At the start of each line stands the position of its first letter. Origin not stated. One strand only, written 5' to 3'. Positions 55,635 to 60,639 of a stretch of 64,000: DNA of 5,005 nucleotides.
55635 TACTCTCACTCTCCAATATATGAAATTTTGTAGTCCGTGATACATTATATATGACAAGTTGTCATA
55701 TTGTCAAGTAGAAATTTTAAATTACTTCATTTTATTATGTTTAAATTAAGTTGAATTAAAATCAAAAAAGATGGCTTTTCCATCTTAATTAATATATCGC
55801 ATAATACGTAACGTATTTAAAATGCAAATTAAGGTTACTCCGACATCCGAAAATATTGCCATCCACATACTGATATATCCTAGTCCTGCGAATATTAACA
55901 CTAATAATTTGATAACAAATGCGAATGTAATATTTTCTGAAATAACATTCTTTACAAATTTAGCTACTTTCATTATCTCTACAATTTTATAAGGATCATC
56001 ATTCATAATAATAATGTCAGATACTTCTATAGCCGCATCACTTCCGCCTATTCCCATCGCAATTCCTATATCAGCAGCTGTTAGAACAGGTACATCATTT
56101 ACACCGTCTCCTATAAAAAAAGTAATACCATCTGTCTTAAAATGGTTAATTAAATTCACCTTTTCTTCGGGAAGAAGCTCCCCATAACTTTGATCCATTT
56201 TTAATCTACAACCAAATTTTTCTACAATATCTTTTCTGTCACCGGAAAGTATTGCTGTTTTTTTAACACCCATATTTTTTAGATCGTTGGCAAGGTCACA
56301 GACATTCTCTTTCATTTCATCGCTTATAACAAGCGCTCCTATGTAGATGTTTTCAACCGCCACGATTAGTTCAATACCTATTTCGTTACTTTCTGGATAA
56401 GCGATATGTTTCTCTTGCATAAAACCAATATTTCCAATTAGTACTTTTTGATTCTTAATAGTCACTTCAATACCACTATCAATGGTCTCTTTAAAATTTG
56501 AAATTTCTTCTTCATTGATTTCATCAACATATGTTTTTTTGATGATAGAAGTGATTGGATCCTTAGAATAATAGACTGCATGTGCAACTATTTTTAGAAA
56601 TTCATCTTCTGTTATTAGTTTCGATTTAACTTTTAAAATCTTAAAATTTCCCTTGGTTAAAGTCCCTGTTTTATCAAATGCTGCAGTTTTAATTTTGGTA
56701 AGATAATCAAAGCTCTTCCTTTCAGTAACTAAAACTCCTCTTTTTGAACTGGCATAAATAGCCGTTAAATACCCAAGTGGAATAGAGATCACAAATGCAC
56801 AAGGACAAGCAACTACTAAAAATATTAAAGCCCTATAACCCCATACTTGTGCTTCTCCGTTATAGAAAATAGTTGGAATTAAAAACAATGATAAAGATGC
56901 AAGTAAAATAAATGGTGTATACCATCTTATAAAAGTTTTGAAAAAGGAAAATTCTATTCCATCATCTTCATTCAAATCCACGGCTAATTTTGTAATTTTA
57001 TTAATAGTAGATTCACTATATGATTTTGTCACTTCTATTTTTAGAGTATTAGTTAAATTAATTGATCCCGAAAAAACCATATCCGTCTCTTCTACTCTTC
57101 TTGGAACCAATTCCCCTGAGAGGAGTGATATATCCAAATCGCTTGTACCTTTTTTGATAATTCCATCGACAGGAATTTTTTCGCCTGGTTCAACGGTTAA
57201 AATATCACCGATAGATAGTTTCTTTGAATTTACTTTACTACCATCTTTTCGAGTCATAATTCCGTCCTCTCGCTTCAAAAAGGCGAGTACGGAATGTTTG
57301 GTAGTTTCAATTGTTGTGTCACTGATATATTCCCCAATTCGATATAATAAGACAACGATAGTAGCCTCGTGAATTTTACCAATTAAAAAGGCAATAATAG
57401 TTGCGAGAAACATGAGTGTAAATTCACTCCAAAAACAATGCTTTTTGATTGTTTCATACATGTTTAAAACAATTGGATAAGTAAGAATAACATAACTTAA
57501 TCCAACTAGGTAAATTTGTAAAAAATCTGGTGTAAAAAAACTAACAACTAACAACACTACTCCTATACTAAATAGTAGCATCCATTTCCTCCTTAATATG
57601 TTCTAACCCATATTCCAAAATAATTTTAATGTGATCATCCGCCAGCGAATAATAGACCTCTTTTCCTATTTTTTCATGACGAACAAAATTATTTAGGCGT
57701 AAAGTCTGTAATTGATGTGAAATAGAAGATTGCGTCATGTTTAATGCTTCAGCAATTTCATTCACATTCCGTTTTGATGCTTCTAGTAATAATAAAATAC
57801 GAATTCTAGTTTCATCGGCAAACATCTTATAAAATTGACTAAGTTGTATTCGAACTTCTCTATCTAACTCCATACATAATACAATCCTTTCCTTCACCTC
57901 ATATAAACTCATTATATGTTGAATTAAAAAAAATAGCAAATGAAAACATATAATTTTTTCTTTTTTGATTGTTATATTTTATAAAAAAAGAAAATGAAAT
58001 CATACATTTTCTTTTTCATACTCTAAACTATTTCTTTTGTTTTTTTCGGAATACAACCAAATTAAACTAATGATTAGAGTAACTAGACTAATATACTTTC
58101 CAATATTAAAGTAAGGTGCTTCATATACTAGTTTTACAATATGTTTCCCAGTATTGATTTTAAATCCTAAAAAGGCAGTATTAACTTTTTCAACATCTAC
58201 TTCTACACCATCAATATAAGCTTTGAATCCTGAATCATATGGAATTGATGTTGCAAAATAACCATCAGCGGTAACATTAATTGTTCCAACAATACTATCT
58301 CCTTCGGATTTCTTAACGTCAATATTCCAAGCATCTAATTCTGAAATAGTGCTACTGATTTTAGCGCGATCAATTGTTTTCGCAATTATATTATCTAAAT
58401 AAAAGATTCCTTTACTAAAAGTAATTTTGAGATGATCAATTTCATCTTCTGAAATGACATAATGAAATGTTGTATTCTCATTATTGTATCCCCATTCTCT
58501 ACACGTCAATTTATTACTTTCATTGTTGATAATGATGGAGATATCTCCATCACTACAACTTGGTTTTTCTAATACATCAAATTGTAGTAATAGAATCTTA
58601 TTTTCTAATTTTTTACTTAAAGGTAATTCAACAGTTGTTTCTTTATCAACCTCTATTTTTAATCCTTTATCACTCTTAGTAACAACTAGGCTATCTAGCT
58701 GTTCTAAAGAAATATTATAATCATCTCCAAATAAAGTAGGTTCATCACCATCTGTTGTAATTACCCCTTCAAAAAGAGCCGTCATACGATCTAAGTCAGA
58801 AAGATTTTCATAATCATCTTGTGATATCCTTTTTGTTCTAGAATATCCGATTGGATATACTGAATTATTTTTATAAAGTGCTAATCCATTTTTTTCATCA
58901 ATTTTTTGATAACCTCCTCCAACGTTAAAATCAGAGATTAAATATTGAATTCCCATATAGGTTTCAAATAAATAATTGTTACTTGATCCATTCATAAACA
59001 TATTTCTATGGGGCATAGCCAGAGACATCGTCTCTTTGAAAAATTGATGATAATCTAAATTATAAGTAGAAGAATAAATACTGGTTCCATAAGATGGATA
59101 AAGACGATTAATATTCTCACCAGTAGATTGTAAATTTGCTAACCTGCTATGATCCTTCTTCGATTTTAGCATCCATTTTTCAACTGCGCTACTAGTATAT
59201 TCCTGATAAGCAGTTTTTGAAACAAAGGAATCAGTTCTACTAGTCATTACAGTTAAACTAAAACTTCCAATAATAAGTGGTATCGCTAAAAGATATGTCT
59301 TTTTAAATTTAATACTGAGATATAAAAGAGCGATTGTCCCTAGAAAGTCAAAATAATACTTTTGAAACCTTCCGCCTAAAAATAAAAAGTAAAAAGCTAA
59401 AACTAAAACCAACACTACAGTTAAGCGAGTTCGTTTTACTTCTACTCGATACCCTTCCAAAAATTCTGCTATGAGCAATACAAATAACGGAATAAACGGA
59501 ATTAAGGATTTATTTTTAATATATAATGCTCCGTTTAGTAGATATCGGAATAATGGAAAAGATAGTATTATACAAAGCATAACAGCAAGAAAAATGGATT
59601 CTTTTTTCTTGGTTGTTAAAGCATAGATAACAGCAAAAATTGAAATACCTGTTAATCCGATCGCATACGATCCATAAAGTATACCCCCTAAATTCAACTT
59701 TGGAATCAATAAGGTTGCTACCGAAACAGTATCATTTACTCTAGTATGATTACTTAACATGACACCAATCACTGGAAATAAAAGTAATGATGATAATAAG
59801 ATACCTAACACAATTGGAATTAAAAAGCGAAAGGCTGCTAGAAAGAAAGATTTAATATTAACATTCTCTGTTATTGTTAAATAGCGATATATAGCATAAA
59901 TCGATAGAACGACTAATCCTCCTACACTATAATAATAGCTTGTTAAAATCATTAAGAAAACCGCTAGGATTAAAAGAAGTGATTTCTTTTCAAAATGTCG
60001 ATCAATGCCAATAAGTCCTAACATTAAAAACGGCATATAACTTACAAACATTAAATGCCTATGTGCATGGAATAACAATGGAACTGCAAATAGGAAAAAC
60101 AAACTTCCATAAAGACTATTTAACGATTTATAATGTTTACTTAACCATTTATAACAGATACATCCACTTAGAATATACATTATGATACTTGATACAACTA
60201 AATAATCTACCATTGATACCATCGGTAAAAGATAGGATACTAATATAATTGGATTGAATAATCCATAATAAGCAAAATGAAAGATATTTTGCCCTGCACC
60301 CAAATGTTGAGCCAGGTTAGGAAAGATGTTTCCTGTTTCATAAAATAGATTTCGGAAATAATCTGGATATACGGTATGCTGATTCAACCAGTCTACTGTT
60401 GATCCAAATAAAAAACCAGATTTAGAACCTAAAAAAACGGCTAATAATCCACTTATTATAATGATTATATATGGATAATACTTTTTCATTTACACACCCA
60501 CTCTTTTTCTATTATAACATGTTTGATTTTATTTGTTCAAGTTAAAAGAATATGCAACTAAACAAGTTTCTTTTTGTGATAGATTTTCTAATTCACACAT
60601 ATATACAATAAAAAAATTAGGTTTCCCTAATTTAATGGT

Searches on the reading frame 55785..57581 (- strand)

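Call 67: search_protein_families(library=pfam, max_evalue=0.00001, proteins=[window:55785-57581:-])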
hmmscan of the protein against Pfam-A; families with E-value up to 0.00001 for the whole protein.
window:55785-57581:- (598 aa): 2 families
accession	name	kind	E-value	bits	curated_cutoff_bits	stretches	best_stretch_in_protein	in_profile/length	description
PF00122.25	E1-E2_ATPase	-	3.4e-37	128.2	28.1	1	115-280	16-180/181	E1-E2 ATPase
PF00702.32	Hydrolase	-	3.7e-21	76.8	26.4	1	297-504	1-191/191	haloacid dehalogenase-like hydrolase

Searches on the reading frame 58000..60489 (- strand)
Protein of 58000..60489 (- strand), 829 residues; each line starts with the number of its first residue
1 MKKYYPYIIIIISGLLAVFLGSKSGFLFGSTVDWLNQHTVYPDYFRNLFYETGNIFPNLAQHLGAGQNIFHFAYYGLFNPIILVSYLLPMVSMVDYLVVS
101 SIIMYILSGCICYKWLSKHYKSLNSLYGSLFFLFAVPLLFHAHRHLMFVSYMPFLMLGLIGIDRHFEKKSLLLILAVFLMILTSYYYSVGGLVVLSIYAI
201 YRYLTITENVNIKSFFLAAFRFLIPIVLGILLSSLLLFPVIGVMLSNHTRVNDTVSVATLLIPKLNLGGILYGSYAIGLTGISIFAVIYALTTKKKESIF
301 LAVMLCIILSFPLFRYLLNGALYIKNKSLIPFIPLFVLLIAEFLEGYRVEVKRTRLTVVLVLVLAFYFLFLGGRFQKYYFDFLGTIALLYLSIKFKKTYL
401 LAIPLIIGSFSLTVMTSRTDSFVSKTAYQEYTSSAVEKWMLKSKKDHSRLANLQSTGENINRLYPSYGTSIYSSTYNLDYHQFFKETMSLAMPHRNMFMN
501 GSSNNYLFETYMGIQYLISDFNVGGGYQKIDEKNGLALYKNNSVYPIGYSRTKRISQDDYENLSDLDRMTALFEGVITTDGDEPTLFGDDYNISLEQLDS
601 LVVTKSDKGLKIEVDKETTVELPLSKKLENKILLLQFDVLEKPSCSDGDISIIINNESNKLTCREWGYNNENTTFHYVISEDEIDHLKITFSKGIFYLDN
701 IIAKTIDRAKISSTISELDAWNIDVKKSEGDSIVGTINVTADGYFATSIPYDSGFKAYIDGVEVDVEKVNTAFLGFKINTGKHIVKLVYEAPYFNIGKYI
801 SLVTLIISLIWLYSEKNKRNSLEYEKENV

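Call 66: search_protein_families(library=pfam, max_evalue=0.00001, proteins=[window:58000-60489:-])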
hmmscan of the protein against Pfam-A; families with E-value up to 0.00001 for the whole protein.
window:58000-60489:- (829 aa): 1 family
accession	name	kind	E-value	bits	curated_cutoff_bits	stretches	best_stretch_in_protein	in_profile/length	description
PF09586.16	YfhO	-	8.9e-64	216.6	28.5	1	22-801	19-835/835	Bacterial membrane protein YfhO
